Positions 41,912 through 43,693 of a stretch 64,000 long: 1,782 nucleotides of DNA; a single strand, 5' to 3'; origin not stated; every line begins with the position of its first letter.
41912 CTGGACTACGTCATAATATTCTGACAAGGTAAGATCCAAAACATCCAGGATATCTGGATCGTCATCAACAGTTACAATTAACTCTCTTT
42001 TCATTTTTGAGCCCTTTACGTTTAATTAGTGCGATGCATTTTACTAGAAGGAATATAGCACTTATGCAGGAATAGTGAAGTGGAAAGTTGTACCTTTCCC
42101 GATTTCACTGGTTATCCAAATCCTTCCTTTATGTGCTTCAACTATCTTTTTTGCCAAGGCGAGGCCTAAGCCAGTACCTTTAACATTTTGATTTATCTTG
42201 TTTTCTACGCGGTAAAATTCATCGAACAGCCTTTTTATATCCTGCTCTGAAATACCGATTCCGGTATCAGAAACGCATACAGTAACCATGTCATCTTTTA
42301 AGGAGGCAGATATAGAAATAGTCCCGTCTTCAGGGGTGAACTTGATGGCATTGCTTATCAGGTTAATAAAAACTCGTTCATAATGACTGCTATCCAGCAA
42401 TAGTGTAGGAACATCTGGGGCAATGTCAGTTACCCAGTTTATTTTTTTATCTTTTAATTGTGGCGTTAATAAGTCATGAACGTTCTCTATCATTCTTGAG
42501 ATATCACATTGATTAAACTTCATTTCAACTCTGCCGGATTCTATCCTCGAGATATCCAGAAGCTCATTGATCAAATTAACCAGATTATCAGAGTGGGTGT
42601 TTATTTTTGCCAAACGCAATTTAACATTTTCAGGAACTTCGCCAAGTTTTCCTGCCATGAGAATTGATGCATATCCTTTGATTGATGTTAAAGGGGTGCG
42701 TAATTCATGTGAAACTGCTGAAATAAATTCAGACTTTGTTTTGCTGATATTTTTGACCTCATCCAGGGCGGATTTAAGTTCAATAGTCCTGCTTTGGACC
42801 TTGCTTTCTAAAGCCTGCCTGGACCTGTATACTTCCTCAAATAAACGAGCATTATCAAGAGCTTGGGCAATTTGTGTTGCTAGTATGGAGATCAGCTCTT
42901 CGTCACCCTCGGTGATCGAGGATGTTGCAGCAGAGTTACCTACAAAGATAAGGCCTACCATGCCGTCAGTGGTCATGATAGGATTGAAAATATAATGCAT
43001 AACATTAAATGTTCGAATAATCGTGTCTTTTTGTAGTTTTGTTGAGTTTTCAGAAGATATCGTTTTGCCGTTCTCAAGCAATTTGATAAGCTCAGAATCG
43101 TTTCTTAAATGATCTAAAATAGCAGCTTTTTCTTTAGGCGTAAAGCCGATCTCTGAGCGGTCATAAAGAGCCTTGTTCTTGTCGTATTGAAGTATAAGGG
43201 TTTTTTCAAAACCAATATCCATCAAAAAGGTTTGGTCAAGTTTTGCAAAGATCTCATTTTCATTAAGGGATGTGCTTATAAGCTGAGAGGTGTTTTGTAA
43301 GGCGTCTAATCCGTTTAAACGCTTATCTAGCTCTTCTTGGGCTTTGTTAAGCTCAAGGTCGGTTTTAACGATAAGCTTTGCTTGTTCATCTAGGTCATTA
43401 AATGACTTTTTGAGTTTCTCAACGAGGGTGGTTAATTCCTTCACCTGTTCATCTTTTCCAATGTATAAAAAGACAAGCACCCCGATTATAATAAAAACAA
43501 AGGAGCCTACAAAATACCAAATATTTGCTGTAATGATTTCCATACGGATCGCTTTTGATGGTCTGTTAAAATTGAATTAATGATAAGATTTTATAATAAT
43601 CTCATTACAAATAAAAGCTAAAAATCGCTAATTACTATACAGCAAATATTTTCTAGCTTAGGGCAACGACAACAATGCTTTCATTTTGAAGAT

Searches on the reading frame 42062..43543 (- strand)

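Call 68: search_protein_families(library=pfam, proteins=[window:42062-43543:-], max_evalue=0.00001)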
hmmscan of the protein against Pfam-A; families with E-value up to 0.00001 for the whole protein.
window:42062-43543:- (493 aa): 3 families
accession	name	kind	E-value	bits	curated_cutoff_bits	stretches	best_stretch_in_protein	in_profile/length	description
PF02518.31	HATPase_c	-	1.3e-31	109.8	26.4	1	384-492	2-108/111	Histidine kinase-, DNA gyrase B-, and HSP90-like ATPase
PF00512.31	HisKA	-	7.5e-19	68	26.9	1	270-337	2-66/66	His Kinase A (phospho-acceptor) domain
PF13492.12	GAF_3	-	1.2e-06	29.4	27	1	136-231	40-129/129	GAF domain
